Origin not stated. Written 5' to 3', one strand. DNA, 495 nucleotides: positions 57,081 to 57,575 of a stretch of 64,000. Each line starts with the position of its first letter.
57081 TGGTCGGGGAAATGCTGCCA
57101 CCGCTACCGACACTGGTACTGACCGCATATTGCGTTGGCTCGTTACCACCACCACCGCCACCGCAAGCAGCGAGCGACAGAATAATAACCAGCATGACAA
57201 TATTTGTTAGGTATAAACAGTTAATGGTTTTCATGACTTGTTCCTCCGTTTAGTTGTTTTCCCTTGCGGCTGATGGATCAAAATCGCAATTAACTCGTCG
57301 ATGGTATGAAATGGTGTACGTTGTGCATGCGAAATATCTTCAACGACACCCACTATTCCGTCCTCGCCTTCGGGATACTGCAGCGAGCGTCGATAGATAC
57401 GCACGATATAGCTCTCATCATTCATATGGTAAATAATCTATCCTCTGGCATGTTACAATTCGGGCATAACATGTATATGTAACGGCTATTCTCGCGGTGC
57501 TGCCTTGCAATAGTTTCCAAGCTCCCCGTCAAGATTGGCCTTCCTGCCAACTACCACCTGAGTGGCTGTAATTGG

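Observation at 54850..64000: Three giant lipoproteins share one duplicated 5' module but carry unrelated passenger domains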

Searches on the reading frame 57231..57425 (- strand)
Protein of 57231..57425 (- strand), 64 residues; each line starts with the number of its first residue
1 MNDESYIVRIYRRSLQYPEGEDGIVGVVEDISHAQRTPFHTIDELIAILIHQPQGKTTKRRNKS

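Call 9: search_protein_families(library=pfam, proteins=[window:57231-57425:-], max_evalue=0.1)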
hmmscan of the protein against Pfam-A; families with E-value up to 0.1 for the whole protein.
window:57231-57425:- (64 aa): 0 families

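Call 10: search_protein_families(library=ncbifam, proteins=[window:57231-57425:-], max_evalue=0.1)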
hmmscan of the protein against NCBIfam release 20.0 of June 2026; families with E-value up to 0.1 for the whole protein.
window:57231-57425:- (64 aa): 0 families

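Call 12: find_homologous_proteins(query=window:57234-57425:-, max_evalue=0.01)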
Query seq(64 aa) (64 aa): 2 proteins with E <= 0.01 among 2 candidates.
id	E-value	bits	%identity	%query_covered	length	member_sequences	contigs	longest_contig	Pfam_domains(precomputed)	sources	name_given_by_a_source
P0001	4.7e-35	135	100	100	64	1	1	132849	-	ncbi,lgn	-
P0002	4.7e-17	79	64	97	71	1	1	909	-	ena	-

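Call 13: find_encoding_contigs(protein=P0001, flank=10000, max_places=4)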
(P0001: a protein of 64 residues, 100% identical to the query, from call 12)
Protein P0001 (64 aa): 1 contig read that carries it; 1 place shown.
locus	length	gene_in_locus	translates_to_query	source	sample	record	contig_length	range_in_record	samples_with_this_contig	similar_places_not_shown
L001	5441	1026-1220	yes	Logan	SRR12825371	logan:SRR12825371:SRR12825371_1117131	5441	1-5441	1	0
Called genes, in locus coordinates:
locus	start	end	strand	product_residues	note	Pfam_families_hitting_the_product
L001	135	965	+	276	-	-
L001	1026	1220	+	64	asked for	-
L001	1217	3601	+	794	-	PF05048:NosD, PF13229:Beta_helix, PF05048:NosD, PF13229:Beta_helix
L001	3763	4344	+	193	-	-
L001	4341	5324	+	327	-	-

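Call 21: search_protein_representatives(protein=window:57234-57425:-)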
Query: 64 residues. Proteins with E-value up to 0.001 (for the whole library): 31; up to 1e-10: 1; up to 1e-30: 0. The best 31 are listed.
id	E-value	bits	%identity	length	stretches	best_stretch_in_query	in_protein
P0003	5.8e-13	64.1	56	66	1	1-55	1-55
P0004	4.2e-06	42.6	47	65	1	4-61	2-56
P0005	4.5e-06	42.4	51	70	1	4-55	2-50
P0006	6.5e-06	42.0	53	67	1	4-54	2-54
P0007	8.6e-06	41.6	49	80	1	4-63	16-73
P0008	1.8e-05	40.6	49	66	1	4-61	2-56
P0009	2.3e-05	40.2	49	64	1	4-63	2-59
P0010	2.9e-05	39.9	49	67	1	4-61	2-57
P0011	5.4e-05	39.0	47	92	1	4-57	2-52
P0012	5.7e-05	39.0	50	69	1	4-51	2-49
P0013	6.0e-05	38.9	43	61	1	3-59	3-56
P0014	9.4e-05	38.3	48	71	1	3-52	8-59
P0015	9.8e-05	38.3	54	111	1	4-52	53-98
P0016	1.9e-04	37.3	57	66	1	3-49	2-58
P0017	2.1e-04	37.2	46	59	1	4-62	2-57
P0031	8.1e-04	35.4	45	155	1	4-59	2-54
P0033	9.8e-04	35.1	61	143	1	4-51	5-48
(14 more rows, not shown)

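Call 23: search_protein_families(library=pfam, alignment_id=A2, max_evalue=1)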
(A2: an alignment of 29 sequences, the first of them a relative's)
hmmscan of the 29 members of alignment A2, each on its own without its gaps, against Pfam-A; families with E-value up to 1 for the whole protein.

A. member 1, P0001 (64 aa): 0 families

B. families by the number of members that match (of 29 scanned): 4 families
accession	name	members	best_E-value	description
PF25417.1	DUF7889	4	0.00049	Family of unknown function (DUF7889)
PF23583.2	EF_HAND_2_PLCG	1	0.045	PLCG EF-hand motif 2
PF05824.17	Pro-MCH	1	0.072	Pro-melanin-concentrating hormone (Pro-MCH)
PF22347.1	AvrPiz-t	1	0.2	Avirulence protein AvrPiz-t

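Call 24: search_protein_families(library=ncbifam, alignment_id=A2, max_evalue=1)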
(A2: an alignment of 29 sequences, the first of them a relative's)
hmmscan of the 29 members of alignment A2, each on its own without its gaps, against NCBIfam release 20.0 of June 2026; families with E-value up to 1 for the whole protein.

A. member 1, P0001 (64 aa): 0 families

B. families by the number of members that match (of 29 scanned): 1 family
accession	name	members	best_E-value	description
NF033830.1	NleE_fam_methyl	1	0.062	NleE/OspZ family T3SS effector cysteine methyltransferase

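Call 25: find_related_loci(query=A2, collection=genome_contigs, flank=6000)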
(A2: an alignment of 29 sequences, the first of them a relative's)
Query A2 (64 aa) in genome_contigs; peptide patterns used: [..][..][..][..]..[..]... (x = any residue, [..] = any of these).
164 stretches matched a pattern; 134 encode a relative of the query (tblastn E <= 1e-3); the best 80 are kept; 80 distinct loci.
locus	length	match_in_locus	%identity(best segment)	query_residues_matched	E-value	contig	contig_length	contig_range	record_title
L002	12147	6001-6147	46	4-55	1e-10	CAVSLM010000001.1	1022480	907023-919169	MAG: uncultured Gammaproteobacteria bacterium isolate MFD04944.bin.2.113 genome assembly, contig: contig_19428, whole ge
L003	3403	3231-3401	47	3-49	5e-10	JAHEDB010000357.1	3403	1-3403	MAG: Chromatiales bacterium isolate Ww186 NODE_106370_length_3403_cov_5.383912, whole genome shotgun sequence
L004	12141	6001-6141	51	4-49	8e-10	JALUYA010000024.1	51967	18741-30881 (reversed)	MAG: Gammaproteobacteria bacterium isolate 131-447_metabat2_scaf2bin.050 131-447_scaffold_334_c1, whole genome shotgun s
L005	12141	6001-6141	46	4-53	2e-9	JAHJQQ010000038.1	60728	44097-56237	MAG: Gammaproteobacteria bacterium isolate OS_PC_MetaG.mb.114 OS_PC_MetaG.mb.114_k141_467377, whole genome shotgun seque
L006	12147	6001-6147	49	4-54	3e-9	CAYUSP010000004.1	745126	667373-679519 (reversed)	MAG TPA_asm: uncultured Nitrospiraceae bacterium isolate SRP302447_co2_114 genome assembly, contig: NODE_17_length_74512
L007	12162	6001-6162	49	4-56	4e-9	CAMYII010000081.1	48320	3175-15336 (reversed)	MAG: Acidiferrobacterales bacterium isolate ES_Gamma_002 genome assembly, contig: scaffold_496, whole genome shotgun seq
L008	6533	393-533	40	4-53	4e-9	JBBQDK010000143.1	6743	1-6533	MAG: Gammaproteobacteria bacterium isolate Co_metawrap_1177 Cmw_1177_k141_16125284_length_6743_cov_8.0000, whole genome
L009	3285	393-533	40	4-53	4e-9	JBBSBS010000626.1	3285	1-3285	MAG: Aggregatilineales bacterium isolate La6_metabat2.168 La6_metabat2.168_K_3140037_L_3285_cov_8.0000, whole genome sho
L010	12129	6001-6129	52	4-49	4e-9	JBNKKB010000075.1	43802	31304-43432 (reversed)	MAG: Desulfobacteraceae bacterium isolate H1H2.bin.6.orig k141_453924, whole genome shotgun sequence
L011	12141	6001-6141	40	4-53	6e-9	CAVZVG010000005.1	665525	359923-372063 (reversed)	MAG: uncultured Gammaproteobacteria bacterium isolate MFD02416.bin.1.7 genome assembly, contig: contig_35673, whole geno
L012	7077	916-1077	42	4-60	5e-9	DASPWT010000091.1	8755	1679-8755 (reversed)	MAG TPA_asm: Burkholderiales bacterium isolate SMAG_U11548 k141_528828, whole genome shotgun sequence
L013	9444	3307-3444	47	1-49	5e-9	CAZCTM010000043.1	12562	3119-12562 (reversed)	MAG TPA_asm: uncultured Zetaproteobacteria bacterium isolate SRP216583_co1_172 genome assembly, contig: NODE_4639_length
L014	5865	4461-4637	44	1-61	6e-9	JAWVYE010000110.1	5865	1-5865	MAG: Desulfobulbales bacterium isolate HN13.bin.26 k141_1048227_length_5865_cov_10.0000, whole genome shotgun sequence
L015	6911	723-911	39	4-63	9e-9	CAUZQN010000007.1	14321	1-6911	MAG: uncultured Candidatus Binatia bacterium isolate CB6_Bottom.39 genome assembly, contig: Ga0310122_10001631, whole ge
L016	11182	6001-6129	50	4-49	1e-8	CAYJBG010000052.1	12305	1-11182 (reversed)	MAG TPA_asm: uncultured Acidiferrobacterales bacterium isolate ERP119705_co9_483 genome assembly, contig: NODE_6592_leng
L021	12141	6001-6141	40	4-53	4e-8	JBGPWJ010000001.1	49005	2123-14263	MAG: Gammaproteobacteria bacterium isolate OBJ1_062018_090_67 k141_1609199_length_49005_cov_14.7880, whole genome shotgu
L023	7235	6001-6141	44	4-53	6e-8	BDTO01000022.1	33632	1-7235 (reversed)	Bacterium BMS3Bbin05 DNA, contig: NODE_25, whole genome shotgun sequence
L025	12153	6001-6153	48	4-56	6e-8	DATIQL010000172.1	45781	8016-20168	MAG TPA_asm: Casimicrobiaceae bacterium isolate SMAG_U15876 k141_861209, whole genome shotgun sequence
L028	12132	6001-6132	43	4-49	1e-7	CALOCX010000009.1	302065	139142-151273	MAG: uncultured Gammaproteobacteria bacterium isolate LOGT_bin.0252 genome assembly, contig: contig_7343, whole genome s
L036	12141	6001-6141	42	4-53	3e-7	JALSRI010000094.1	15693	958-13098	MAG: Thiohalobacter sp. isolate 356-308_metabat1_scaf2bin.060 356-308_scaffold_2249_c1, whole genome shotgun sequence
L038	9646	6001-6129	43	4-49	4e-7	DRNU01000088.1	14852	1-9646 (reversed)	MAG TPA_asm: Gammaproteobacteria bacterium isolate HyVt-519 HyVt-519_k145_196393, whole genome shotgun sequence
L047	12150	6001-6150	36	4-56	1e-6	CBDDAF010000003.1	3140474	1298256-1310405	MAG: Gammaproteobacteria bacterium isolate 2d973ff8-7951-42ef-854c-d078a0e890bc genome assembly, contig: contig_3, whole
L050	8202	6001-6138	43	4-52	2e-6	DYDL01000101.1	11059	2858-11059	MAG TPA_asm: Desulfocapsa sp. isolate IMS_BF-2 NODE_1385_length_11063_cov_17.31, whole genome shotgun sequence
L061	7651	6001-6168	36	1-50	4e-6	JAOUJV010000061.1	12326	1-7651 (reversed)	MAG: Gammaproteobacteria bacterium isolate 8_1_Jan_SF_Bin19 8_1_Jan_SF_Bin19_scaffold_2575_c1, whole genome shotgun sequ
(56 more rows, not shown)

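Call 29: find_encoding_contigs(protein=P0037, flank=10000, max_places=4)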
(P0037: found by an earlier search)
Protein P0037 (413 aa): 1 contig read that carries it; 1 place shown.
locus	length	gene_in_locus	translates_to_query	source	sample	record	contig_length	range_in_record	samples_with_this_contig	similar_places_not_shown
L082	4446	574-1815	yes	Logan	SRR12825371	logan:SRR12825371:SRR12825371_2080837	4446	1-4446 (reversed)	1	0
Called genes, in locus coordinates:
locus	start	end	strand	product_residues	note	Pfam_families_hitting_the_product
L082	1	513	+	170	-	?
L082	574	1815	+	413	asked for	-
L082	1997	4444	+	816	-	?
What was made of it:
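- Tried and rejected: The small ORF and the 413-aa protein led only to Logan contigs L001 and L082, which end inside the region (calls 13, 29).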

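Call 31: find_homologous_proteins(query=A2, max_evalue=0.001)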
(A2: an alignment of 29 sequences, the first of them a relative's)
Query A2 (29 sequences) (64 aa, profile of the alignment): 1642 proteins with E <= 0.001 among 2744 candidates; the best 120 are listed.
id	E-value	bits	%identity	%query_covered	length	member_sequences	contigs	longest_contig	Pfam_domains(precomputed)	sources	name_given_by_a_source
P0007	1.8e-21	94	47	95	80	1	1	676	-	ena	-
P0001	1.1e-20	91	100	100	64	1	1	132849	-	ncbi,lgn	-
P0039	8.7e-20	88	44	86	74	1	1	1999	-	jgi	jgi:hypothetical protein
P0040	1.2e-19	88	57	72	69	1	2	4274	-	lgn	-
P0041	1.6e-19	87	44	86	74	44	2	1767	-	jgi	-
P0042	1.9e-19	87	44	86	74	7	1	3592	-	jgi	-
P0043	2.0e-19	87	47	77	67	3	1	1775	-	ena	-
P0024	2.7e-19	87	41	84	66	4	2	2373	-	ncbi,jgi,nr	ncbi:MAG: hypothetical protein JRI42_07070 [Deltaproteobacteria bacterium]|nr:hypothetical protein [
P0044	2.8e-19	87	50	72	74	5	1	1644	-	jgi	jgi:hypothetical protein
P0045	2.9e-19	86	42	94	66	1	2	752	-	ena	-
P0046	3.1e-19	86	50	72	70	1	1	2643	-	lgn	-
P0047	4.3e-19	86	48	72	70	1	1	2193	-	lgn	-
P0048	4.5e-19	86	41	92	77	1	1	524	-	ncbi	-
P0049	4.6e-19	86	42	94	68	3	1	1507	-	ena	-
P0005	4.7e-19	86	48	81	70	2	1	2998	-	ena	-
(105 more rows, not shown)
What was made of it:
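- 57231..57425 (-): Intact small ORF, 64 aa (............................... + basic tail KRRNKS). Its stop overlaps the L1 ATG (ATGA), and its Arg-Arg-Asn codons form the L1 Shine-Dalgarno sequence. Family of 31 representatives at 50% identity and 1,642 clusters at 90% (calls 21, 31).
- Homologues: 31 at the 50% representative level and 1,642 clusters (calls 21, 31).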

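Call 37: predict_structure(alignment_id=A3)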
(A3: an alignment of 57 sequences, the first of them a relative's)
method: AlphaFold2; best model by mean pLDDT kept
length: 64 residues; sequences in the alignment: 57
mean_pLDDT: 77.0   pTM: 0.60
mean pLDDT of the five models: 77.0, 75.8, 75.5, 74.9, 74.1
residues with pLDDT >= 90: 22; 70-90: 21; 50-70: 10; < 50: 11
segments of 3 or more residues with pLDDT < 50: 55-64
pLDDT, mean of each block of 10 residues (from residue 1): 82 76 86 91 90 51 43
secondary structure, 60 per line:
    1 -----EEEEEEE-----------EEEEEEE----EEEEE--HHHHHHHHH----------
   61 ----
elements in order: E6-12 E24-30 E35-39 H42-50
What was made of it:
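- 57231..57425 (-): AlphaFold2 pLDDT 77, three strands plus a helix (call 37).
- AlphaFold2 pLDDT 77, with 86-91 in the core (call 37). A confident compact fold is predicted (call 37).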

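Call 40: fold_search(model_id=the predicted structure, library=pdb)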
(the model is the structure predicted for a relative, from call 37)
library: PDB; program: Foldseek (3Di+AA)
matches with E <= 10: 335; with E <= 0.001: 0
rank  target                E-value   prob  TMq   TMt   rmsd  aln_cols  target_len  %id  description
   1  7nky_O                7.1e-01  0.47  0.43  0.09   4.5        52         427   23  RNA Polymerase II-Spt4/5-nucleosome-FACT structure (released 2021-07-07)
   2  6p7e_B                7.1e-01  0.38  0.39  0.05   4.5        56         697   18  Structure of T7 DNA Polymerase Bound to a Primer/Template DNA and a Peptide that Mimics the C-terminal Tail of the Pri (released 2020-03-04)
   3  1t7p_A                7.6e-01  0.38  0.39  0.05   4.5        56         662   18  T7 DNA POLYMERASE COMPLEXED TO DNA PRIMER/TEMPLATE,A NUCLEOSIDE TRIPHOSPHATE, AND ITS PROCESSIVITY FACTOR THIOREDOXIN (released 1998-02-25)
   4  6p7e_A                8.1e-01  0.35  0.39  0.05   4.5        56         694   18  Structure of T7 DNA Polymerase Bound to a Primer/Template DNA and a Peptide that Mimics the C-terminal Tail of the Pri (released 2020-03-04)
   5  7ut1_b                8.1e-01  0.28  0.34  0.13   4.6        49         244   14  Higher-order assembly of multiple MMTV strand transfer complex intasomes (released 2022-08-24)
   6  7feo_A                8.1e-01  0.21  0.32  0.37   6.0        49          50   14  Crystal structure of AtMBD5 MBD domain (released 2021-12-29)
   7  7ut1_B                9.2e-01  0.44  0.41  0.14   3.9        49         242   12  Higher-order assembly of multiple MMTV strand transfer complex intasomes (released 2022-08-24)
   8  7feo_B                9.2e-01  0.20  0.32  0.38   5.8        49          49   14  Crystal structure of AtMBD5 MBD domain (released 2021-12-29)
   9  1cxu                  9.8e-01  0.38  0.39  0.21   4.4        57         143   12  1.42A RESOLUTION ASV INTEGRASE CORE DOMAIN FROM CITRATE (released 1999-09-08)
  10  1tk8_A                9.8e-01  0.33  0.39  0.05   4.5        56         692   18  T7 DNA polymerase ternary complex with 8 oxo guanosine and dAMP at the elongation site (released 2004-08-31)
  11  7x8a_D                9.8e-01  0.20  0.33  0.04   7.1        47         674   17  Cryo-EM structure of a bacterial protein complex (released 2022-11-16)
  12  6p7e_C                1.1e+00  0.35  0.41  0.05   4.4        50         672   18  Structure of T7 DNA Polymerase Bound to a Primer/Template DNA and a Peptide that Mimics the C-terminal Tail of the Pri (released 2020-03-04)
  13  1zyq_A                1.1e+00  0.30  0.39  0.05   4.5        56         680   18  T7 DNA polymerase in complex with 8oG and incoming ddATP (released 2005-11-22)
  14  1tk5_A                1.1e+00  0.30  0.39  0.05   4.5        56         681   18  T7 DNA polymerase binary complex with 8 oxo guanosine in the templating strand (released 2004-08-31)
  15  7ut1_h                1.2e+00  0.38  0.41  0.15   3.9        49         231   12  Higher-order assembly of multiple MMTV strand transfer complex intasomes (released 2022-08-24)
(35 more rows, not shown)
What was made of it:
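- Weak, non-significant Foldseek neighbours include the DNA binders MBD and Cren7 (call 40).
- Tried and rejected: Foldseek on the AlphaFold2 model gave a best E-value of 0.7 (call 40).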

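Call 44: search_protein_families(library=ncbifam, proteins=[L002:6560-7198:+, L005:6334-7005:+, L011:6320-7093:+, L025:6194-7672:+, L028:6509-7201:+, L036:6257-6856:+, L038:6248-7009:+, L047:6272-6664:+, L050:6701-7054:+, L061:6259-6954:+], max_evalue=0.01)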
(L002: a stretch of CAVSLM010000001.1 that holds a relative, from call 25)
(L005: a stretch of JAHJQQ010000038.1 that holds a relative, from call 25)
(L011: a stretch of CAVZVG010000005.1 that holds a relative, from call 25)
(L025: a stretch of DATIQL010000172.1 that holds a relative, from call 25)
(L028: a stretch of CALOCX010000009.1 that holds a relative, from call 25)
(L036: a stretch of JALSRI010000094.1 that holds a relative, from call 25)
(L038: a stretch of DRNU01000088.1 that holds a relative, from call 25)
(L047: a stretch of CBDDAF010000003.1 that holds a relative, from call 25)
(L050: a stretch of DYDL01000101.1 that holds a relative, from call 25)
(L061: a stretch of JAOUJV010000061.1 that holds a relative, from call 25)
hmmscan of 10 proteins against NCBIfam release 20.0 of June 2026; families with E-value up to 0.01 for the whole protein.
L002:6560-7198:+ (212 aa): 2 families
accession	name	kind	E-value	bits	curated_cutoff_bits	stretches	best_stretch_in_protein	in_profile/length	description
TIGR03370.1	VPLPA-CTERM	domain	7.3e-05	22.7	25.35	1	185-207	1-23/25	VPLPA-CTERM sorting domain-containing protein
NF033554.9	floc_PepA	equivalog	0.0016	18.3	80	1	85-207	157-259/261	flocculation-associated PEP-CTERM protein PepA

L005:6334-7005:+ (223 aa): 3 families
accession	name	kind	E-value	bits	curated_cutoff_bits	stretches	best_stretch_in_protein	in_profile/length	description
NF033554.9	floc_PepA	equivalog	8.4e-06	25.8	80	1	193-218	236-261/261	flocculation-associated PEP-CTERM protein PepA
TIGR03370.1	VPLPA-CTERM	domain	1.3e-05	25.1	25.35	1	194-218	1-25/25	VPLPA-CTERM sorting domain-containing protein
NF041927.1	Xrt_dep_XDP1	equivalog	1.4e-05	25.3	125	0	174-217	199-242/242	exosortase-dependent surface protein XDP1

L011:6320-7093:+ (257 aa): 4 families
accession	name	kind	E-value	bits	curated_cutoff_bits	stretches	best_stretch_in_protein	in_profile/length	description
TIGR03370.1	VPLPA-CTERM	domain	4.7e-06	26.5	25.35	1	229-252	1-24/25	VPLPA-CTERM sorting domain-containing protein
NF033554.9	floc_PepA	equivalog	0.00026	20.9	80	1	138-252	135-260/261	flocculation-associated PEP-CTERM protein PepA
NF046088.1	anchor_EppA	equivalog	0.0035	17.7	90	1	223-252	27-56/58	EPS-associated small membrane protein EppA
NF041538.1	PEP_EDSA_1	subfamily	0.0035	17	100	1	181-251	234-306/307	EDSAP-1 family PEP-CTERM protein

L025:6194-7672:+ (492 aa): 6 families
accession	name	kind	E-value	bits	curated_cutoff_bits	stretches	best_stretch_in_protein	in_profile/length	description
NF000022.1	stregra_B_VgbA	exception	6.2e-78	261.9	600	3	123-310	75-262/299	streptogramin B lyase Vgb(A)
NF000096.1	stregra_B_VgbB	exception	1.4e-48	165.6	600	3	230-346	99-213/295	streptogramin B lyase Vgb(B)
TIGR03606.1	non_repeat_PQQ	subfamily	1.3e-10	40.7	434.55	0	271-303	28-60/454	glucose/sorbosone family PQQ-dependent dehydrogenase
NF033206.1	ScyE_fam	subfamily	3.5e-08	33.4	80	1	50-170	203-323/333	ScyD/ScyE family protein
TIGR04174.1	IPTL_CTERM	subfamily_domain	1.6e-05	25.1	20.5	1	456-477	1-22/27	IPTL-CTERM sorting domain-containing protein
NF033207.2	midcut_by_XrtH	subfamily_domain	0.0019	18.3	45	1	440-475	26-56/175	midcut-by-XrtH protein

L028:6509-7201:+ (230 aa): 8 families
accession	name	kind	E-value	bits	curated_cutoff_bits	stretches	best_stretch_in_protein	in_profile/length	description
TIGR03370.1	VPLPA-CTERM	domain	6e-08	32.5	25.35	1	205-229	1-25/25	VPLPA-CTERM sorting domain-containing protein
NF033554.9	floc_PepA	equivalog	2.2e-05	24.4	80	1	66-229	100-261/261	flocculation-associated PEP-CTERM protein PepA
NF038125.1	PEP_CTERM_THxN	subfamily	0.0016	18.1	85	1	197-228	214-246/246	THxN family PEP-CTERM protein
NF041927.1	Xrt_dep_XDP1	equivalog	0.0017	18.4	125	1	173-228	181-242/242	exosortase-dependent surface protein XDP1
NF038129.1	PEP_NF038129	equivalog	0.0031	17.4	65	0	94-228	62-193/194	NF038129 family PEP-CTERM protein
NF041538.1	PEP_EDSA_1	subfamily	0.0034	17.1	100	1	203-228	283-307/307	EDSAP-1 family PEP-CTERM protein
NF046088.1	anchor_EppA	equivalog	0.0059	17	90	0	203-229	31-57/58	EPS-associated small membrane protein EppA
NF038118.1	PEP_CTERM_CCXG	equivalog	0.0092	15.7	90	0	203-228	174-199/199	CCXG family PEP-CTERM protein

L036:6257-6856:+ (199 aa): 4 families
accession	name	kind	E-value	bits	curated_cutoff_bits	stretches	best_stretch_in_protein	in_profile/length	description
TIGR03370.1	VPLPA-CTERM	domain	9.4e-06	25.5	25.35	1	173-197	1-25/25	VPLPA-CTERM sorting domain-containing protein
NF033554.9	floc_PepA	equivalog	1.3e-05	25.2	80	1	172-197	236-261/261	flocculation-associated PEP-CTERM protein PepA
NF041538.1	PEP_EDSA_1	subfamily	0.0012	18.6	100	1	173-196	284-307/307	EDSAP-1 family PEP-CTERM protein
NF041927.1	Xrt_dep_XDP1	equivalog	0.0047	16.9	125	1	168-196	214-242/242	exosortase-dependent surface protein XDP1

L038:6248-7009:+ (253 aa): 5 families
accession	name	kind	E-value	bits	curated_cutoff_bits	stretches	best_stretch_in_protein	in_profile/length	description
NF033554.9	floc_PepA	equivalog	2.7e-07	30.7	80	1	113-243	123-261/261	flocculation-associated PEP-CTERM protein PepA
TIGR03370.1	VPLPA-CTERM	domain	4.5e-05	23.3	25.35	1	219-242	1-24/25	VPLPA-CTERM sorting domain-containing protein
NF038125.1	PEP_CTERM_THxN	subfamily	0.00042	20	85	1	210-242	214-246/246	THxN family PEP-CTERM protein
NF041538.1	PEP_EDSA_1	subfamily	0.0014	18.4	100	1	216-240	280-305/307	EDSAP-1 family PEP-CTERM protein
NF038126.1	PEP_CTERM_FxDxF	subfamily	0.0094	16.2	50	0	108-238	45-163/165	FxDxF family PEP-CTERM protein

L047:6272-6664:+ (130 aa): 5 families
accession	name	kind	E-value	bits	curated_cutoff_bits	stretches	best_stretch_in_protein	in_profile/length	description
TIGR03370.1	VPLPA-CTERM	domain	2.6e-06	27.3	25.35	1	105-128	1-24/25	VPLPA-CTERM sorting domain-containing protein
NF033554.9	floc_PepA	equivalog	2.6e-05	24.2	80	1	103-129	235-261/261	flocculation-associated PEP-CTERM protein PepA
NF041538.1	PEP_EDSA_1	subfamily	0.00025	20.8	100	1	100-128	279-307/307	EDSAP-1 family PEP-CTERM protein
NF038125.1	PEP_CTERM_THxN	subfamily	0.00037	20.2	85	1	103-128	220-246/246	THxN family PEP-CTERM protein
TIGR02595.1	PEP_CTERM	domain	0.0088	16.8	16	0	105-128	1-23/24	PEP-CTERM sorting domain-containing protein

L050:6701-7054:+ (117 aa): 9 families
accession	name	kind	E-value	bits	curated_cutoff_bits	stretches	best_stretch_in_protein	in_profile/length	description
NF038125.1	PEP_CTERM_THxN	subfamily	1.4e-05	24.9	85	1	77-113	211-244/246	THxN family PEP-CTERM protein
NF038129.1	PEP_NF038129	equivalog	2.4e-05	24.3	65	1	38-114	119-192/194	NF038129 family PEP-CTERM protein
NF033554.9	floc_PepA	equivalog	3.8e-05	23.6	80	1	36-116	184-261/261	flocculation-associated PEP-CTERM protein PepA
TIGR02595.1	PEP_CTERM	domain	4e-05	24.1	16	1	92-116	1-22/24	PEP-CTERM sorting domain-containing protein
NF041538.1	PEP_EDSA_1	subfamily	7.3e-05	22.6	100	1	84-114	277-306/307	EDSAP-1 family PEP-CTERM protein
NF041927.1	Xrt_dep_XDP1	equivalog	0.0003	20.8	125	1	80-114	207-241/242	exosortase-dependent surface protein XDP1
NF035944.1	PEPxxWA-CTERM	domain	0.0019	18.1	35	1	92-109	1-20/24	PEPxxWA-CTERM sorting domain-containing protein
NF033947.0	PEP-cistern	hypoth_equivalog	0.0081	15.9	60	0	84-109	165-190/195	cistern family PEP-CTERM protein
NF038120.1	PEP_CTERM_QFxxD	subfamily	0.0091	15.9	80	0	90-110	191-211/215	NF038120 family PEP-CTERM protein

L061:6259-6954:+ (231 aa): 4 families
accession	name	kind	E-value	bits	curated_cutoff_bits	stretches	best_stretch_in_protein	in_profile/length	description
TIGR03370.1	VPLPA-CTERM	domain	3.9e-07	30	25.35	1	203-224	1-22/25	VPLPA-CTERM sorting domain-containing protein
NF033554.9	floc_PepA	equivalog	3.1e-06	27.2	80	1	135-226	168-260/261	flocculation-associated PEP-CTERM protein PepA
NF041538.1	PEP_EDSA_1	subfamily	0.00041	20.1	100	1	190-224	270-305/307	EDSAP-1 family PEP-CTERM protein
NF038125.1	PEP_CTERM_THxN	subfamily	0.00095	18.8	85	1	180-225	197-245/246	THxN family PEP-CTERM protein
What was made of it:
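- PEP-CTERM and IPTL-CTERM each matched one above cut-off (call 44). The same element precedes proteins with other sorting signals, namely VPLPA-, PEP- and IPTL-CTERM (call 44).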
